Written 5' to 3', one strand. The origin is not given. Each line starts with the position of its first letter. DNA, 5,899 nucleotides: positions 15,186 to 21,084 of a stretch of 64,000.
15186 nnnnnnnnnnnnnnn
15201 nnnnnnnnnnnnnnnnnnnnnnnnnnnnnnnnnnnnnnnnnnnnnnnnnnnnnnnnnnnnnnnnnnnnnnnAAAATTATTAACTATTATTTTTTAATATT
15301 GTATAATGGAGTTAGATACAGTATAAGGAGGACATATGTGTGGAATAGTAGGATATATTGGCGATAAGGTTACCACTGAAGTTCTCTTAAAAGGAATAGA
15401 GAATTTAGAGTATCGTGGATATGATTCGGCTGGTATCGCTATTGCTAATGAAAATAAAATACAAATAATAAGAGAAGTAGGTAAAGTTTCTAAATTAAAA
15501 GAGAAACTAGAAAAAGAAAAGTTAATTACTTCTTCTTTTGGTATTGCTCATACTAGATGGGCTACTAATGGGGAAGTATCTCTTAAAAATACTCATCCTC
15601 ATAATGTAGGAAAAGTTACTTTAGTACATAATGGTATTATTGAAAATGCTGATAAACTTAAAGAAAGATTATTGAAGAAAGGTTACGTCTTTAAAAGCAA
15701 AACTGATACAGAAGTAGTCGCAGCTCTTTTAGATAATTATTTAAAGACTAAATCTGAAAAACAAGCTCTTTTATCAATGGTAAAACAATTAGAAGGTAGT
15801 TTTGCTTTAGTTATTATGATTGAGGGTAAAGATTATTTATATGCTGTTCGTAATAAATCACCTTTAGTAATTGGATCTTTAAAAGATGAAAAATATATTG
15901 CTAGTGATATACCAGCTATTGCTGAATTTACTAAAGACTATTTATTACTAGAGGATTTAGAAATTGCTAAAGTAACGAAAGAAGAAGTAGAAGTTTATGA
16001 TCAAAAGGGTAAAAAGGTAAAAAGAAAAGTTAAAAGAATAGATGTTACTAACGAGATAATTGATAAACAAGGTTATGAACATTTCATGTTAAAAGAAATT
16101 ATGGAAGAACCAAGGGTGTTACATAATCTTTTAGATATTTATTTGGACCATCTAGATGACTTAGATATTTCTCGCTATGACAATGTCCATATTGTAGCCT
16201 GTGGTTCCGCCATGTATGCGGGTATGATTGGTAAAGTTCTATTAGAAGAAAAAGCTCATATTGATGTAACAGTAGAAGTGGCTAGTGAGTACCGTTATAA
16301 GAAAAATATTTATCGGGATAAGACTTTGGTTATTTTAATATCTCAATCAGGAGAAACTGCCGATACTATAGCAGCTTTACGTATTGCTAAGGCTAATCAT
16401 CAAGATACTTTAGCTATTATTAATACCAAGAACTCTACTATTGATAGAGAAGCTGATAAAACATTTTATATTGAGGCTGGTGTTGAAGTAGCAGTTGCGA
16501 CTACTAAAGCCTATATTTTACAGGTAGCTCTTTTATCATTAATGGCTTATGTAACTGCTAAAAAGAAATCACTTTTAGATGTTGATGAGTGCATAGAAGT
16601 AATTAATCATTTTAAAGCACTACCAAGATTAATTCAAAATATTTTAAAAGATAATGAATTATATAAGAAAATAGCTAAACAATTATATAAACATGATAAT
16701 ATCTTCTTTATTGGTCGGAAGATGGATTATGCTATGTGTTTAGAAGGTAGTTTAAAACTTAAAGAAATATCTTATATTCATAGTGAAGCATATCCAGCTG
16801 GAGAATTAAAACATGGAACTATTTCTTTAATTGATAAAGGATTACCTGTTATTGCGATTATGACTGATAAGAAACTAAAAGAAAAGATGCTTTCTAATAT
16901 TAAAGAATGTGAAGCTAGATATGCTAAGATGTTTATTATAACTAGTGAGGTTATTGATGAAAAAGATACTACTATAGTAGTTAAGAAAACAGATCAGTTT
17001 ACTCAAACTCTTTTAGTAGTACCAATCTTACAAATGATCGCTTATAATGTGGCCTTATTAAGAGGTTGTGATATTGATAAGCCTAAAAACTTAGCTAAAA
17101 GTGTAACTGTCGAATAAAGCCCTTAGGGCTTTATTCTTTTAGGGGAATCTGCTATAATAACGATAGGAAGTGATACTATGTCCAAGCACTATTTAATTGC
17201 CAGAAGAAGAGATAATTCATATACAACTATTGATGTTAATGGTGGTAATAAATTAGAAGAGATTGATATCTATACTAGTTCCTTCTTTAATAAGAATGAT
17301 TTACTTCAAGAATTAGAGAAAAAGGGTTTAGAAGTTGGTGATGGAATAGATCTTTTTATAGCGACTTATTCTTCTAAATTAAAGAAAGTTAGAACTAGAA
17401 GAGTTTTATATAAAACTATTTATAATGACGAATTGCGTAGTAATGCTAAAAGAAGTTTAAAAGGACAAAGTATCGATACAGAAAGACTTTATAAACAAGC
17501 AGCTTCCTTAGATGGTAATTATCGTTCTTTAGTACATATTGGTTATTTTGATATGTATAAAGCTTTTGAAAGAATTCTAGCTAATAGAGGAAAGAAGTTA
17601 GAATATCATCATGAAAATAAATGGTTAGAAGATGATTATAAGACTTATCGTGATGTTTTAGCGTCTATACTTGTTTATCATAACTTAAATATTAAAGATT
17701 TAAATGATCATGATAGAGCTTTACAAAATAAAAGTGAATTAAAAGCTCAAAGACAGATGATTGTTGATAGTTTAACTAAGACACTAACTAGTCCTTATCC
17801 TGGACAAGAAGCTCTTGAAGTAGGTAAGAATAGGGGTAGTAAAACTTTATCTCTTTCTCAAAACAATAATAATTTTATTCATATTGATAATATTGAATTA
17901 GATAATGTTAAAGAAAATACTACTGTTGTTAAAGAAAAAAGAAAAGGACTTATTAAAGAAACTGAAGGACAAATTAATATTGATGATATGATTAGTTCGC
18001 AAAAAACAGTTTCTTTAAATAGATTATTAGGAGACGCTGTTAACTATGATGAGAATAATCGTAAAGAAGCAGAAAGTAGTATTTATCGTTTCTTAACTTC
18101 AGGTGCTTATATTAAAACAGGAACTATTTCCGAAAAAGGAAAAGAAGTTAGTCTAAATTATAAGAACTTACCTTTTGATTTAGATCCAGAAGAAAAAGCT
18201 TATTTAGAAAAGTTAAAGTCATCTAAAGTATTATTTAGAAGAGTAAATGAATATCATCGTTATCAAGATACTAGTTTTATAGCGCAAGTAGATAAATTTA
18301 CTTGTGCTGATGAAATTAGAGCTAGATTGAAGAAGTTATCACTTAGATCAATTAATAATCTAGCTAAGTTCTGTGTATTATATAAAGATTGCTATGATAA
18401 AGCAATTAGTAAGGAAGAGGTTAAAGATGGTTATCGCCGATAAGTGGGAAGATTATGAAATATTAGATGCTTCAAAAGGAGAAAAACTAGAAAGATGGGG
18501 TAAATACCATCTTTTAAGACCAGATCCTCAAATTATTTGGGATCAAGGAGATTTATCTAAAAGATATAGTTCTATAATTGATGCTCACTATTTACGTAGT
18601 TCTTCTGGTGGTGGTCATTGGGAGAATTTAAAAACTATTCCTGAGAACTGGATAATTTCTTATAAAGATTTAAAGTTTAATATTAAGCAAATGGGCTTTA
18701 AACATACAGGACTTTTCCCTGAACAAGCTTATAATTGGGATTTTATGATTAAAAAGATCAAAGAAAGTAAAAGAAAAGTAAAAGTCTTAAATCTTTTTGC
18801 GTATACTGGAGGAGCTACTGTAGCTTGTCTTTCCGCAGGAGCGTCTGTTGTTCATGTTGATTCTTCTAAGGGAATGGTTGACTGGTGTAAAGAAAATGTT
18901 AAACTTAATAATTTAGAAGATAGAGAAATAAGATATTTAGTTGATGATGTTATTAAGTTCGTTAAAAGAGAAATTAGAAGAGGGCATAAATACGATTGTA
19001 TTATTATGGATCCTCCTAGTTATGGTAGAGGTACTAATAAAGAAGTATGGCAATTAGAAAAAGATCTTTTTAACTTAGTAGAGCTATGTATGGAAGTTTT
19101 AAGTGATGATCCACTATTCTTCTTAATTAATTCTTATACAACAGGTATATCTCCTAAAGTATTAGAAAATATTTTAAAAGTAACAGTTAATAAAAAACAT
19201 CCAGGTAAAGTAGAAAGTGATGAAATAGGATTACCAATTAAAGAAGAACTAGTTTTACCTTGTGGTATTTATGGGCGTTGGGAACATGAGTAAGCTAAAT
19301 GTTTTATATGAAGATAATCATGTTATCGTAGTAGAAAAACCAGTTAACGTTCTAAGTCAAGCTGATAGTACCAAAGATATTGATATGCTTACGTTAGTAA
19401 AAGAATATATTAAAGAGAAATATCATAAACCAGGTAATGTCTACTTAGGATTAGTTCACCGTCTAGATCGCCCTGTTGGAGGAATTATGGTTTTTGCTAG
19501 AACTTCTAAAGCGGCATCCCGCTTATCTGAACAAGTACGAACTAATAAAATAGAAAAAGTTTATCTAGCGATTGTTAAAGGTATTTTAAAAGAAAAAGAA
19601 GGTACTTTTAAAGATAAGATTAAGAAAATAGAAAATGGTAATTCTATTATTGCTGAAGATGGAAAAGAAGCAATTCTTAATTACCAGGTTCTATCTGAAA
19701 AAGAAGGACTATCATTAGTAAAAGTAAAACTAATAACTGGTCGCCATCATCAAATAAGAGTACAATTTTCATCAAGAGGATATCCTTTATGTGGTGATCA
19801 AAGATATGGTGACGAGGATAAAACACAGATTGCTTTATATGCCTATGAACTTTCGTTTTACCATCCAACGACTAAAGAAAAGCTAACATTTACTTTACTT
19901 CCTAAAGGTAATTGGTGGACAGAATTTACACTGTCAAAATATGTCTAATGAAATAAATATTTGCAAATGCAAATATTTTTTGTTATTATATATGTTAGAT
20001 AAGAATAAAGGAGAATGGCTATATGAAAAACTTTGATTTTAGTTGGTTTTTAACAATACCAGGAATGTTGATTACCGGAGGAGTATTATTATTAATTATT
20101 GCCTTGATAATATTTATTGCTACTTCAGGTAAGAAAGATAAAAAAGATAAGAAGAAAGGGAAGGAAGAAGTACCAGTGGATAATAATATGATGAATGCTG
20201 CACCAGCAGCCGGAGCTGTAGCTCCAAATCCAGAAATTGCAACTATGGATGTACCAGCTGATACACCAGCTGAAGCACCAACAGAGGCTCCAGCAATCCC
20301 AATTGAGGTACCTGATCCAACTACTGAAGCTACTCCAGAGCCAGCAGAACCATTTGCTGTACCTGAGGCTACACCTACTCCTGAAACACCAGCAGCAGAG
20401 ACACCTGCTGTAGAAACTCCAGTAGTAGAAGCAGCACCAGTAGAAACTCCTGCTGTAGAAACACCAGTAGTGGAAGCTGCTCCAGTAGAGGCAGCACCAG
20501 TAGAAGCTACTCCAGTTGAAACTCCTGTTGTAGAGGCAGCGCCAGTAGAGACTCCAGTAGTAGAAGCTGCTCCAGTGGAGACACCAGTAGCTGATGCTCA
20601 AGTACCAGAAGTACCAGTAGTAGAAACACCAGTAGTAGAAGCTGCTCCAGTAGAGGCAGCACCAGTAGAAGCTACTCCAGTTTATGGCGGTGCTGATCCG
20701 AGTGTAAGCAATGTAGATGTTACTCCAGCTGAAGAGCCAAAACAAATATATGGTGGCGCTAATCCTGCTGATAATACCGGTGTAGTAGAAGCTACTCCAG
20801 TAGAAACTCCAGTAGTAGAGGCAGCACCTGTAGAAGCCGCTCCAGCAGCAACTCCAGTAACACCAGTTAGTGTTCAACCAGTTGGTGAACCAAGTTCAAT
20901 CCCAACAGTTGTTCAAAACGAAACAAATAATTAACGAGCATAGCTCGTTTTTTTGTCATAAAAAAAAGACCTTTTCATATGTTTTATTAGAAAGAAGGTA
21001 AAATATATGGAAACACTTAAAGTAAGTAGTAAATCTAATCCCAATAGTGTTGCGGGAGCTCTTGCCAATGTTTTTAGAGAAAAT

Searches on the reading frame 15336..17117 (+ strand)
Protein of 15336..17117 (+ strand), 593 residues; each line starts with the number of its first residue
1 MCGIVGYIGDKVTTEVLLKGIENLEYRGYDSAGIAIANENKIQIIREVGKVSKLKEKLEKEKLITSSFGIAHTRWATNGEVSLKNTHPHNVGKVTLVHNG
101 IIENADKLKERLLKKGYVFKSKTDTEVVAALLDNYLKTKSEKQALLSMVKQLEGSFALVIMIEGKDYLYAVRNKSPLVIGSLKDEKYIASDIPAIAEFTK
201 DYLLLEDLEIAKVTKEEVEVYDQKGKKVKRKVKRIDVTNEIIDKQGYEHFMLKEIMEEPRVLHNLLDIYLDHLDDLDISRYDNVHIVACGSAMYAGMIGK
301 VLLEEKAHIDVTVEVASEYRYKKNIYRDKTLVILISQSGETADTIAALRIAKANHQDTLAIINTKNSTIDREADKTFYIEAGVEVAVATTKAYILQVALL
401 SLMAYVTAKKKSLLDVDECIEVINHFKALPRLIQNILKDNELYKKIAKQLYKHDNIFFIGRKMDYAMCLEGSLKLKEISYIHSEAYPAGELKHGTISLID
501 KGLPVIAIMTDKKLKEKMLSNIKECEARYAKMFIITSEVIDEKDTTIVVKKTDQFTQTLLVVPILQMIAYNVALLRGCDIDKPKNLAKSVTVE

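Call 67: search_protein_families(library=pfam, proteins=[window:15336-17117:+], max_evalue=0.001)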
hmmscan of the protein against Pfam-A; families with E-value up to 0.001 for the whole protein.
window:15336-17117:+ (593 aa): 4 families
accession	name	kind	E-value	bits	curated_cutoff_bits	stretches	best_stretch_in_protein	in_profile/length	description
PF01380.27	SIS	-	1.4e-43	148.3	25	2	281-404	5-129/131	SIS domain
PF13522.11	GATase_6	-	5.4e-18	65.7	27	1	63-190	7-129/130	Glutamine amidotransferase domain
PF13537.11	GATase_7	-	1.2e-16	61.3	25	1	91-196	21-122/123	Glutamine amidotransferase domain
PF13230.11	GATase_4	-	4.2e-06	26.3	23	1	33-145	37-155/272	Glutamine amidotransferases class-II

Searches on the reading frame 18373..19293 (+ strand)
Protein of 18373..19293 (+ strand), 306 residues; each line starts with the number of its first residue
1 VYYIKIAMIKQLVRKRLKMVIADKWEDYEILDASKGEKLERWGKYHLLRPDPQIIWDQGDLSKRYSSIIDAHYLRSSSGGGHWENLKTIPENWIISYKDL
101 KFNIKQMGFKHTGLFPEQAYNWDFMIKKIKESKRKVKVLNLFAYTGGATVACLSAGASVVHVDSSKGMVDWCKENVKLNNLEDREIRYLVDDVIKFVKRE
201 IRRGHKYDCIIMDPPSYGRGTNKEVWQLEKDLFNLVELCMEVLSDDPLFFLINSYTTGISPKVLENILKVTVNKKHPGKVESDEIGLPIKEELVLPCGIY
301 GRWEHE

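Call 91: search_protein_families(library=pfam, proteins=[window:18373-19293:+], max_evalue=0.00001)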
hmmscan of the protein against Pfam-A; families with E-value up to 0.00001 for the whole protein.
window:18373-19293:+ (306 aa): 3 families
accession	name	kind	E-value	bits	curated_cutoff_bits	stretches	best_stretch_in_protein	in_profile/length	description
PF10672.15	Methyltrans_SAM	-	6.7e-19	68.7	27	1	90-238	83-227/286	S-adenosylmethionine-dependent methyltransferase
PF03602.21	Cons_hypoth95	-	1.8e-09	38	24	1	132-228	39-136/182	Conserved hypothetical protein 95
PF09445.16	Methyltransf_15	-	1.5e-06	28.3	22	1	137-234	3-100/165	RNA cap guanine-N2 methyltransferase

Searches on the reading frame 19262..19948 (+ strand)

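Call 91: search_protein_families(library=pfam, proteins=[window:19262-19948:+], max_evalue=0.00001)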
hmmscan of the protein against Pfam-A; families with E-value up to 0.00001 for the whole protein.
window:19262-19948:+ (228 aa): 1 family
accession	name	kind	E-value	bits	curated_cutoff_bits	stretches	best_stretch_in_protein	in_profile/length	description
PF00849.27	PseudoU_synth_2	-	2.4e-33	116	26.8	1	20-171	1-152/152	RNA pseudouridylate synthase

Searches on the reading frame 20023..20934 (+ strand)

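Call 91: search_protein_families(library=pfam, proteins=[window:20023-20934:+], max_evalue=0.00001)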
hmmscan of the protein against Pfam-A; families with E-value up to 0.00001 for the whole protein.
window:20023-20934:+ (303 aa): 1 family
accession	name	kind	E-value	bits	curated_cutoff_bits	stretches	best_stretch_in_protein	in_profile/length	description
PF02095.21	Extensin_1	-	4.3e-06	27.1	105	0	122-278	3-134/171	Extensin-like protein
